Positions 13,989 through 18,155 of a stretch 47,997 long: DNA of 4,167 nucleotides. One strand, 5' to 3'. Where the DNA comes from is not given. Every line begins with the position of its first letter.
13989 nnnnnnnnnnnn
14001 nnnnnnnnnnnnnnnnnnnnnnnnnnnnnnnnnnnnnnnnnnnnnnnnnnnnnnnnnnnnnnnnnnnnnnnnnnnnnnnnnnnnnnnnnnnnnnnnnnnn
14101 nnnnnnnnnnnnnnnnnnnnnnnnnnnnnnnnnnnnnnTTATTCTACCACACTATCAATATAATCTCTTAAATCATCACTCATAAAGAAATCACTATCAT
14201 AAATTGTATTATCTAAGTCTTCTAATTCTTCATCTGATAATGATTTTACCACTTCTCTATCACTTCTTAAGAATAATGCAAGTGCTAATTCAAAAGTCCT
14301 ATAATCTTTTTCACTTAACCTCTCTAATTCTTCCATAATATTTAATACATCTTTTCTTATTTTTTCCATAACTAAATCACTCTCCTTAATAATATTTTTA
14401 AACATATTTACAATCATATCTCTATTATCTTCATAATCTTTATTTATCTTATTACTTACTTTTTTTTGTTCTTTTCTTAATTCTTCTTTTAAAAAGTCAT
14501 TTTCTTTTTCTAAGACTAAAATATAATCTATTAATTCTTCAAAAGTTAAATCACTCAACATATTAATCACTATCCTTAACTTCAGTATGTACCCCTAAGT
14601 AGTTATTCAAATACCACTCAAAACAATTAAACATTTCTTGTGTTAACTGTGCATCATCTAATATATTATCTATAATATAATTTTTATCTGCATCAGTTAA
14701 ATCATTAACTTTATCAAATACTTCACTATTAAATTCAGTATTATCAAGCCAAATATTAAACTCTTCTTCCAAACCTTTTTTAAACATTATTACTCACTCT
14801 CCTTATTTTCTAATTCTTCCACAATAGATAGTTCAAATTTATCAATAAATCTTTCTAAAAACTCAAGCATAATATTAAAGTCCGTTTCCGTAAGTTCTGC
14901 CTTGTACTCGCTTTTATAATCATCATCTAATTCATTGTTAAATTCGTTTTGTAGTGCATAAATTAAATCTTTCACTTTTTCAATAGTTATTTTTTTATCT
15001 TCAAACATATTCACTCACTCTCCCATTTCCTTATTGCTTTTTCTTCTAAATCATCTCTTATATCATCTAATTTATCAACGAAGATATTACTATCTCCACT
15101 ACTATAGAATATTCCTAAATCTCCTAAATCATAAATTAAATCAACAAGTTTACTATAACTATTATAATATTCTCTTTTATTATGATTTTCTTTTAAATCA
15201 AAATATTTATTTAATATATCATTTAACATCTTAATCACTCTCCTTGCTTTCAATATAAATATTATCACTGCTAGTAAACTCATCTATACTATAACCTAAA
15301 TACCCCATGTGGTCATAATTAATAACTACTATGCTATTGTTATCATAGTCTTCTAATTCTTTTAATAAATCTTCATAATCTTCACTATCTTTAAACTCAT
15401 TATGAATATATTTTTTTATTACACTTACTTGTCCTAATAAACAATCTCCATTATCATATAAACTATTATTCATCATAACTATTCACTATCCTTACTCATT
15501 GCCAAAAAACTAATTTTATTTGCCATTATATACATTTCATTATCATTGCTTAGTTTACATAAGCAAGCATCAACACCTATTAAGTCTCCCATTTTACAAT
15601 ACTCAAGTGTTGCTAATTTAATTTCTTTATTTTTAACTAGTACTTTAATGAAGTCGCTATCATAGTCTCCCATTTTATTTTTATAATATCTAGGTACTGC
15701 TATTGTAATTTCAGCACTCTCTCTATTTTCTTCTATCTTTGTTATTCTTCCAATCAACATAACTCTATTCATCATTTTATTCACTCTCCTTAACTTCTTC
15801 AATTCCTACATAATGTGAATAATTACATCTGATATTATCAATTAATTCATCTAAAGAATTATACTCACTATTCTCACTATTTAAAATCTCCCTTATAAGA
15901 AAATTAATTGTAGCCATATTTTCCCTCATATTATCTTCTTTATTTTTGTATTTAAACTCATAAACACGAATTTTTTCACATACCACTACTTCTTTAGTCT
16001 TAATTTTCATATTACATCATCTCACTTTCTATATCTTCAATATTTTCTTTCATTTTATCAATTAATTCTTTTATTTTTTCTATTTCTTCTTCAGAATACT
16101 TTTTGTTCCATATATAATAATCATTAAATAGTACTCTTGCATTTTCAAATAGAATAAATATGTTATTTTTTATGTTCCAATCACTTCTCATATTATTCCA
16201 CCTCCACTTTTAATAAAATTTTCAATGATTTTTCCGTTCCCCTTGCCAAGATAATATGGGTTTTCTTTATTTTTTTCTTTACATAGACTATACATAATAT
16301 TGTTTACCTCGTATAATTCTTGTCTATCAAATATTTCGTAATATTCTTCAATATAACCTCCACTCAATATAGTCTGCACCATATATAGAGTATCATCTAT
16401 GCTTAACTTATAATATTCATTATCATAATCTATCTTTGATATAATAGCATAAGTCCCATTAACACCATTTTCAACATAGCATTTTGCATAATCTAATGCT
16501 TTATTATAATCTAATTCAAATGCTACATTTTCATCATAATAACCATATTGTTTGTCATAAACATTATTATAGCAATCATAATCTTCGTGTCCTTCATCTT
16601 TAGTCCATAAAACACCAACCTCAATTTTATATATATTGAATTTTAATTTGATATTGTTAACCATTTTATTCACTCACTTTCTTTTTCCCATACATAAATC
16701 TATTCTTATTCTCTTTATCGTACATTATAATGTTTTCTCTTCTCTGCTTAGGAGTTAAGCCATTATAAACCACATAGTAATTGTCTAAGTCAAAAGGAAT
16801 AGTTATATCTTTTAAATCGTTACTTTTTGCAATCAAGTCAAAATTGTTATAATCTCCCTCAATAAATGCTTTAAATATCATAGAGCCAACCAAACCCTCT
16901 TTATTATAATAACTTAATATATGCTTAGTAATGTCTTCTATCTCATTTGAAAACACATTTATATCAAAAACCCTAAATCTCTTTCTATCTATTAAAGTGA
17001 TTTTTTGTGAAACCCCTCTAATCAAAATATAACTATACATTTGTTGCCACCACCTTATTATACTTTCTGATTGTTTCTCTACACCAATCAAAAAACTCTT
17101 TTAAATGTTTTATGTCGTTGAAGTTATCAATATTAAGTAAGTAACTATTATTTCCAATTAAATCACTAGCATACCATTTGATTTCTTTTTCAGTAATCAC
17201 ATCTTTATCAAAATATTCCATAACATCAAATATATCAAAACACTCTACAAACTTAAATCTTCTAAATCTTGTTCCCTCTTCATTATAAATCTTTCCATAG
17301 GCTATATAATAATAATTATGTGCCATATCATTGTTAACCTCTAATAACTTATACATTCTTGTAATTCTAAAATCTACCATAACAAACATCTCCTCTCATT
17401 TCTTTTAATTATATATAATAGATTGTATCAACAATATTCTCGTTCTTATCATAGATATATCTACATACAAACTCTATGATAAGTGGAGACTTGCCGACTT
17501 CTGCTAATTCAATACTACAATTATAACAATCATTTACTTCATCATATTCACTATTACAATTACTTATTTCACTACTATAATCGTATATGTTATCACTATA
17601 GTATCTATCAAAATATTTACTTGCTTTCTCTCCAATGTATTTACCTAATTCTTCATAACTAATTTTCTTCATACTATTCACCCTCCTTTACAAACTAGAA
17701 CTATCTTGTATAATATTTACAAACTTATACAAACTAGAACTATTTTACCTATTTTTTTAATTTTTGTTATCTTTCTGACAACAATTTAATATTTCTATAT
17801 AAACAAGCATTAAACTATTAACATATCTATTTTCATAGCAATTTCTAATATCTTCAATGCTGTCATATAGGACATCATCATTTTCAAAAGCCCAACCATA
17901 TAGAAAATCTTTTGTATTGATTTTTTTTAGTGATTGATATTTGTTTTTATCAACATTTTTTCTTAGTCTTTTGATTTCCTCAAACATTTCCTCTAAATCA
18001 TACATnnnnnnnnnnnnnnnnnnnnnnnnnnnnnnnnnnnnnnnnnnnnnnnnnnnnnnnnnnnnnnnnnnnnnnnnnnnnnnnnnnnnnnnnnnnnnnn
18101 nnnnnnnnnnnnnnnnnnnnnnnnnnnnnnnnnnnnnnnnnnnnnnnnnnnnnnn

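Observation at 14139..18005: Leftward 13-gene operon of tiny, very acidic proteins with near-identical coupling junctions and an embedded SSB: candidate early host-takeover / anti-defence island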

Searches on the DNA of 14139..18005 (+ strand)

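Call 4: search_dna_similar(query=window:14139-18005:+, collection=phages, mode=near)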
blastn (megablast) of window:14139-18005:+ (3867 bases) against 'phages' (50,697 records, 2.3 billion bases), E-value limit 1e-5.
No match.
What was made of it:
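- Tried and rejected: Megablast of the block against 50,697 GenBank phages found no match (call 4).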

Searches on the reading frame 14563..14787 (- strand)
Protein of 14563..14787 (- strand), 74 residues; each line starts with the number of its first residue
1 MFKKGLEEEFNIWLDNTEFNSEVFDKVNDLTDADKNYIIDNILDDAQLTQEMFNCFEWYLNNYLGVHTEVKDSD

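Call 11: search_protein_families(library=phrogs, max_evalue=0.1, proteins=[window:14563-14787:-])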
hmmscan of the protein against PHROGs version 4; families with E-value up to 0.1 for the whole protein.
window:14563-14787:- (74 aa): 0 families

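Call 42: search_protein_families(library=pfam, max_evalue=1, proteins=[window:14563-14787:-])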
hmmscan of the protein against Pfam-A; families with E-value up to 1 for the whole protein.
window:14563-14787:- (74 aa): 1 family
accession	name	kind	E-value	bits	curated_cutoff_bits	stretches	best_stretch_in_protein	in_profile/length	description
PF04368.18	DUF507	-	0.006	17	24.7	1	1-72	80-149/182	Protein of unknown function (DUF507)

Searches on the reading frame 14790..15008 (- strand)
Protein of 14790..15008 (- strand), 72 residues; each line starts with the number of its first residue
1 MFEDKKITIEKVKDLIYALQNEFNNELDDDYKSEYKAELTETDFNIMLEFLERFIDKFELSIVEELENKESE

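Call 11: search_protein_families(library=phrogs, max_evalue=0.1, proteins=[window:14790-15008:-])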
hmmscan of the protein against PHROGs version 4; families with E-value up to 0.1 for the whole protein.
window:14790-15008:- (72 aa): 0 families

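Call 42: search_protein_families(library=pfam, max_evalue=1, proteins=[window:14790-15008:-])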
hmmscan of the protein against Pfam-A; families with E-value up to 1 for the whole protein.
window:14790-15008:- (72 aa): 1 family
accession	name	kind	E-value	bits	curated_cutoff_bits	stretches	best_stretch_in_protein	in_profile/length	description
PF25134.1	DUF7821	-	0.059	13.6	23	1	6-70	18-81/177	Domain of unknown function (DUF7821)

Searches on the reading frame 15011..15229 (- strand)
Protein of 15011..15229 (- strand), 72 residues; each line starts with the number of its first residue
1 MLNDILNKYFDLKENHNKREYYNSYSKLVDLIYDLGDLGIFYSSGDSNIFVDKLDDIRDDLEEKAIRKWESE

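Call 8: search_protein_families(library=pfam, max_evalue=0.1, proteins=[window:15011-15229:-])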
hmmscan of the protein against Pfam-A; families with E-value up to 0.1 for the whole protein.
window:15011-15229:- (72 aa): 1 family
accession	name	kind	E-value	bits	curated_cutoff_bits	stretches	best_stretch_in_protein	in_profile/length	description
PF22339.1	YgxA-like_sub_bind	-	0.078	13.8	27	1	5-44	11-50/100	YgxA-like substrate binding domain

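Call 9: search_protein_families(library=phrogs, max_evalue=0.1, proteins=[window:15011-15229:-])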
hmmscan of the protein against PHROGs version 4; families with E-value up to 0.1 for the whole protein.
window:15011-15229:- (72 aa): 1 family
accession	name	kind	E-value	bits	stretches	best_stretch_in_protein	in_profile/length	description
phrog_28151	-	unknown function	0.024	15.5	1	41-70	21-48/64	-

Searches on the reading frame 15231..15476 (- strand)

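Call 8: search_protein_families(library=pfam, max_evalue=0.1, proteins=[window:15231-15476:-])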
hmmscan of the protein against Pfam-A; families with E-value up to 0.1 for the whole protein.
window:15231-15476:- (81 aa): 0 families

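Call 9: search_protein_families(library=phrogs, max_evalue=0.1, proteins=[window:15231-15476:-])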
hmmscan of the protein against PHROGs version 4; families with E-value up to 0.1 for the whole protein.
window:15231-15476:- (81 aa): 2 families
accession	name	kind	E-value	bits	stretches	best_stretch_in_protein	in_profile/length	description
phrog_8792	-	unknown function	0.043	14.6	1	19-74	8-65/116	-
phrog_20907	-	unknown function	0.079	13.9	0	35-52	4-21/45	-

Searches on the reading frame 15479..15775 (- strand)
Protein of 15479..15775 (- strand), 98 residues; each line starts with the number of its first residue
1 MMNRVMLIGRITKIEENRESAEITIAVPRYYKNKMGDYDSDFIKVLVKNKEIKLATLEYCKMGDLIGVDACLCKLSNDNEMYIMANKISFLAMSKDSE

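Call 8: search_protein_families(library=pfam, max_evalue=0.1, proteins=[window:15479-15775:-])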
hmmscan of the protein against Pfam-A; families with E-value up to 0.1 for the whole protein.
window:15479-15775:- (98 aa): 4 families
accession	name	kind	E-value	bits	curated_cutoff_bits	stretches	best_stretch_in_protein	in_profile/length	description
PF00436.31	SSB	-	3.2e-07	30.8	26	1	2-71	1-77/104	Single-strand binding protein family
PF13027.11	DUF3888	-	0.0017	19.1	22.2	1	8-57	34-83/87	Protein of unknown function (DUF3888)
PF17244.8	CDC24_OB3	-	0.015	15.5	25.4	1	2-82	6-84/216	Cell division control protein 24, OB domain 3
PF23602.1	CS_DNAAF11_C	-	0.072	13.6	27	0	13-56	49-94/120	Dynein axonemal assembly factor 11-like, CS domain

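Call 9: search_protein_families(library=phrogs, max_evalue=0.1, proteins=[window:15479-15775:-])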
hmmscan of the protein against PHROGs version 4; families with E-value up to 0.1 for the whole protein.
window:15479-15775:- (98 aa): 3 families
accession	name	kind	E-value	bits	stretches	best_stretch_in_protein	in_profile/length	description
phrog_44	-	DNA, RNA and nucleotide metabolism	4.2e-10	40.8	1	1-69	86-161/271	single strand DNA binding protein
phrog_25370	-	unknown function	0.016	15.9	0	1-39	1-45/48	-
phrog_30980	-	unknown function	0.025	15.6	1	45-62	29-46/55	-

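Call 12: find_encoding_contigs(protein=window:15479-15775:-, flank=10000, max_places=6)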
Protein window:15479-15775:- (98 aa): 5 contigs read that carry it; 3 places shown.
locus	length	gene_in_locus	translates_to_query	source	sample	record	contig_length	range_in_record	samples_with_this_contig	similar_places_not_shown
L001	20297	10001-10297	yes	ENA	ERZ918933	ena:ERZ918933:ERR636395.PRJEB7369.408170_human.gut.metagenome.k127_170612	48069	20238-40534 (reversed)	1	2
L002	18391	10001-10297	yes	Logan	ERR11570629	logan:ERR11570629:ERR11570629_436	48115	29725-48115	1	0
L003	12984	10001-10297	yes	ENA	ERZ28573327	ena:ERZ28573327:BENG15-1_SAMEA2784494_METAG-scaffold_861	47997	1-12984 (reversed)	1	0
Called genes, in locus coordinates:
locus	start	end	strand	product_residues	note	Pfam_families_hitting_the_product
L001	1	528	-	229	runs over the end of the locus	-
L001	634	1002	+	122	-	PF05866:RusA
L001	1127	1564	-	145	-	-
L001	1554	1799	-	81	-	-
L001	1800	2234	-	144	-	-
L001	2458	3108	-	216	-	-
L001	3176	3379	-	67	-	-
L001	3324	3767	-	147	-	-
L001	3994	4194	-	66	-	-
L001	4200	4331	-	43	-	-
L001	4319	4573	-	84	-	-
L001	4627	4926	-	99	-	-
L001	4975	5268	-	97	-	-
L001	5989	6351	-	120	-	-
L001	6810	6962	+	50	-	-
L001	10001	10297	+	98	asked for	PF00436:SSB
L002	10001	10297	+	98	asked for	PF00436:SSB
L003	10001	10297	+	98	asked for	PF00436:SSB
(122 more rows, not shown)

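Call 20: find_related_loci(query=window:15479-15775:-, collection=viral_contigs, flank=10000)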
Query window:15479-15775:- (98 aa) in viral_contigs; peptide patterns used: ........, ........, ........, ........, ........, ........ (x = any residue, [..] = any of these).
2 stretches matched a pattern, but none encodes a relative of the query by tblastn (E <= 1e-3).

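Call 45: search_solved_structures(query=window:15479-15775:-, max_evalue=0.001, show_alignments=2)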
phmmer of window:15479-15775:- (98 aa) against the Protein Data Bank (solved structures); distinct sequences matched with E-value up to 0.001: 7.
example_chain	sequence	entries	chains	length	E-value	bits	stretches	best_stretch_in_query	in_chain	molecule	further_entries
3vdy_A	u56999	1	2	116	6.2e-09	38.8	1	1-83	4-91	Single-stranded DNA-binding protein ssbB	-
5yyu_A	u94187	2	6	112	4.6e-08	36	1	1-79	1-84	Single-stranded DNA-binding protein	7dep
7d8j_A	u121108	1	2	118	5e-08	35.9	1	1-79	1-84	Single-stranded DNA-binding protein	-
5xgt_A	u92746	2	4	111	4.2e-07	33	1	1-79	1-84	Single-stranded DNA-binding protein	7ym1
8gw5_A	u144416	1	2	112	4.3e-07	33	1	1-79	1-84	Single-stranded DNA-binding protein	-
6bhw_A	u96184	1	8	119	4.7e-07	32.8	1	1-80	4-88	Single-stranded DNA-binding protein A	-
6bhx_A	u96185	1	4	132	6.5e-07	32.4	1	1-80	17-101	Single-stranded DNA-binding protein A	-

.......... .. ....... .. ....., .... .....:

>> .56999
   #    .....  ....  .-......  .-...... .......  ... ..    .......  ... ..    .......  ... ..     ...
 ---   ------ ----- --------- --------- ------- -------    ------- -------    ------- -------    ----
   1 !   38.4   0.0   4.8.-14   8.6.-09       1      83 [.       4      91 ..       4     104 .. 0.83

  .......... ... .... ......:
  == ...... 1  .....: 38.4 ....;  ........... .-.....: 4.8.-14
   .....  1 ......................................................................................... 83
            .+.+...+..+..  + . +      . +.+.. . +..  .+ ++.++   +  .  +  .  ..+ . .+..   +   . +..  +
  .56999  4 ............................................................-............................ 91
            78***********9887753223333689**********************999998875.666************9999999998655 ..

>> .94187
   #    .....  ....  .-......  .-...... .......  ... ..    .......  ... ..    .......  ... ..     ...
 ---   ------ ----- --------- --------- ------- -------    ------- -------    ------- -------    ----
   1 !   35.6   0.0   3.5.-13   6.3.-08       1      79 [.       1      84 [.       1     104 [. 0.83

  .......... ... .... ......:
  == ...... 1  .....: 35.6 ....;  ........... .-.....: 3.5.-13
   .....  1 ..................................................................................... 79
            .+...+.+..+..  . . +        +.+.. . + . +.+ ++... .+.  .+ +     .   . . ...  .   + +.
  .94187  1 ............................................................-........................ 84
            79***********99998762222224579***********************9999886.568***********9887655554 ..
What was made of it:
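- On Bacterial/phage SSB (Pfam PF00436), for g8: Aligns over residues 1-83 to SsbB 3vdy and to SsbA and S. aureus SSBs, E 6e-9 to 6e-7 (call 45). Aromatic positions equivalent to E. coli W40 and W54 are Y and F, and the F60 equivalent is not aromatic (reading of the alignment in call 45).
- Checked: SSB. g8 scores 30.8 bits against Pfam SSB (cut-off 26), 4e-10 against phrog_44, and 6e-9 against B. subtilis SsbB 3vdy (calls 8, 9, 45).
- It lacks the C-terminal tail that normally recruits partner proteins (call 45).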

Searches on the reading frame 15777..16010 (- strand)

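Call 8: search_protein_families(library=pfam, max_evalue=0.1, proteins=[window:15777-16010:-])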
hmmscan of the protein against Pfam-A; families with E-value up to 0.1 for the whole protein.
window:15777-16010:- (77 aa): 1 family
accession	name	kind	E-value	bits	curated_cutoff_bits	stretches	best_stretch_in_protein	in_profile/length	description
PF23237.1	HYR_4C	-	0.082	13.5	27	0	3-35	39-71/73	HYR-like domain with 4 cysteines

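Call 9: search_protein_families(library=phrogs, max_evalue=0.1, proteins=[window:15777-16010:-])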
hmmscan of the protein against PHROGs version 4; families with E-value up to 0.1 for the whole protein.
window:15777-16010:- (77 aa): 1 family
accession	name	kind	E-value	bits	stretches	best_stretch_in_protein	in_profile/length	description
phrog_25329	-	unknown function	0.064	13.7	1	8-66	224-281/335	-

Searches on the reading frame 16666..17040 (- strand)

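Call 8: search_protein_families(library=pfam, max_evalue=0.1, proteins=[window:16666-17040:-])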
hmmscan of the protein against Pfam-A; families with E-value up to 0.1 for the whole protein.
window:16666-17040:- (124 aa): 0 families

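Call 9: search_protein_families(library=phrogs, max_evalue=0.1, proteins=[window:16666-17040:-])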
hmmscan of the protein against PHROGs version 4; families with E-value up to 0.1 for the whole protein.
window:16666-17040:- (124 aa): 1 family
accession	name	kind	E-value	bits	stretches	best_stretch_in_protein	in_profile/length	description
phrog_37557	-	DNA, RNA and nucleotide metabolism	0.012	16.6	1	27-92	35-102/185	exonuclease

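Call 66: search_protein_families(library=ncbifam, max_evalue=0.1, proteins=[window:16666-17040:-])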
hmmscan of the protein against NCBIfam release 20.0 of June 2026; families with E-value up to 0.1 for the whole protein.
window:16666-17040:- (124 aa): 0 families

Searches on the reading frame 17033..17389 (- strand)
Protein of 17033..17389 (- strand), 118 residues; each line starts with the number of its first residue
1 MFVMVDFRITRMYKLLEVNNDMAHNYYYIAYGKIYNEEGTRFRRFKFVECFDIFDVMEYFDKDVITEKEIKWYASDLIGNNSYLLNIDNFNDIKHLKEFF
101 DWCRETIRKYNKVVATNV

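Call 8: search_protein_families(library=pfam, max_evalue=0.1, proteins=[window:17033-17389:-])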
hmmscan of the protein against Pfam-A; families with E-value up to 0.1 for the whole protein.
window:17033-17389:- (118 aa): 1 family
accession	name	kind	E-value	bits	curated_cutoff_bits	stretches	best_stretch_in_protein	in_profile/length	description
PF01728.25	FtsJ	-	0.056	13.8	24.1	1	42-115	64-137/181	FtsJ-like methyltransferase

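Call 9: search_protein_families(library=phrogs, max_evalue=0.1, proteins=[window:17033-17389:-])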
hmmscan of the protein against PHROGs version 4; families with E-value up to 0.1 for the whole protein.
window:17033-17389:- (118 aa): 0 families

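Call 66: search_protein_families(library=ncbifam, max_evalue=0.1, proteins=[window:17033-17389:-])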
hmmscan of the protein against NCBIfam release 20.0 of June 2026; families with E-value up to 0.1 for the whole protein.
window:17033-17389:- (118 aa): 0 families

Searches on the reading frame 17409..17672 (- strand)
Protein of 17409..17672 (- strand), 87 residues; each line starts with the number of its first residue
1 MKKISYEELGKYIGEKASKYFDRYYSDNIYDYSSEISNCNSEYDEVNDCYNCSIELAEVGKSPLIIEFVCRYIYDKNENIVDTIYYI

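Call 8: search_protein_families(library=pfam, max_evalue=0.1, proteins=[window:17409-17672:-])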
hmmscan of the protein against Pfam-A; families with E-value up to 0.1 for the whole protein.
window:17409-17672:- (87 aa): 1 family
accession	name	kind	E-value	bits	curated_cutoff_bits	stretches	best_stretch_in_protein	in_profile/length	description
PF11693.13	DUF2990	-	0.038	14.5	21.1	0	27-41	15-29/63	Protein of unknown function (DUF2990)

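Call 9: search_protein_families(library=phrogs, max_evalue=0.1, proteins=[window:17409-17672:-])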
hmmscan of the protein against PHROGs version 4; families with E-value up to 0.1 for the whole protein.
window:17409-17672:- (87 aa): 1 family
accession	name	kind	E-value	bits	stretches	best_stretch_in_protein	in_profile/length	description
phrog_10714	-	unknown function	0.06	14.6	1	9-57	51-100/109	-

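Call 66: search_protein_families(library=ncbifam, max_evalue=0.1, proteins=[window:17409-17672:-])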
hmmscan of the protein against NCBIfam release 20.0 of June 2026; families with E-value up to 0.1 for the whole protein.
window:17409-17672:- (87 aa): 0 families

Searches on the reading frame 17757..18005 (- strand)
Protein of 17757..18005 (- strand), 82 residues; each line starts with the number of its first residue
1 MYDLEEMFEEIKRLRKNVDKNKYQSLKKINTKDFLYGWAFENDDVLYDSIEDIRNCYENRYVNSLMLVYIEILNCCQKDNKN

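Call 8: search_protein_families(library=pfam, max_evalue=0.1, proteins=[window:17757-18005:-])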
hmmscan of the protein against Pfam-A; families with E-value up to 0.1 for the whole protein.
window:17757-18005:- (82 aa): 1 family
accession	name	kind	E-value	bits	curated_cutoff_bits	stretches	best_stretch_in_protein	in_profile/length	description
PF14890.11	Intein_splicing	-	0.026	14.8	35.8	1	17-65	114-138/155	Intein splicing domain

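Call 9: search_protein_families(library=phrogs, max_evalue=0.1, proteins=[window:17757-18005:-])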
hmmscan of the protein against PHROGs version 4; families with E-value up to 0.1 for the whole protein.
window:17757-18005:- (82 aa): 0 families

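Call 66: search_protein_families(library=ncbifam, max_evalue=0.1, proteins=[window:17757-18005:-])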
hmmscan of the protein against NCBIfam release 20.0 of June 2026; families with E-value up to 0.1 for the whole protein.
window:17757-18005:- (82 aa): 0 families
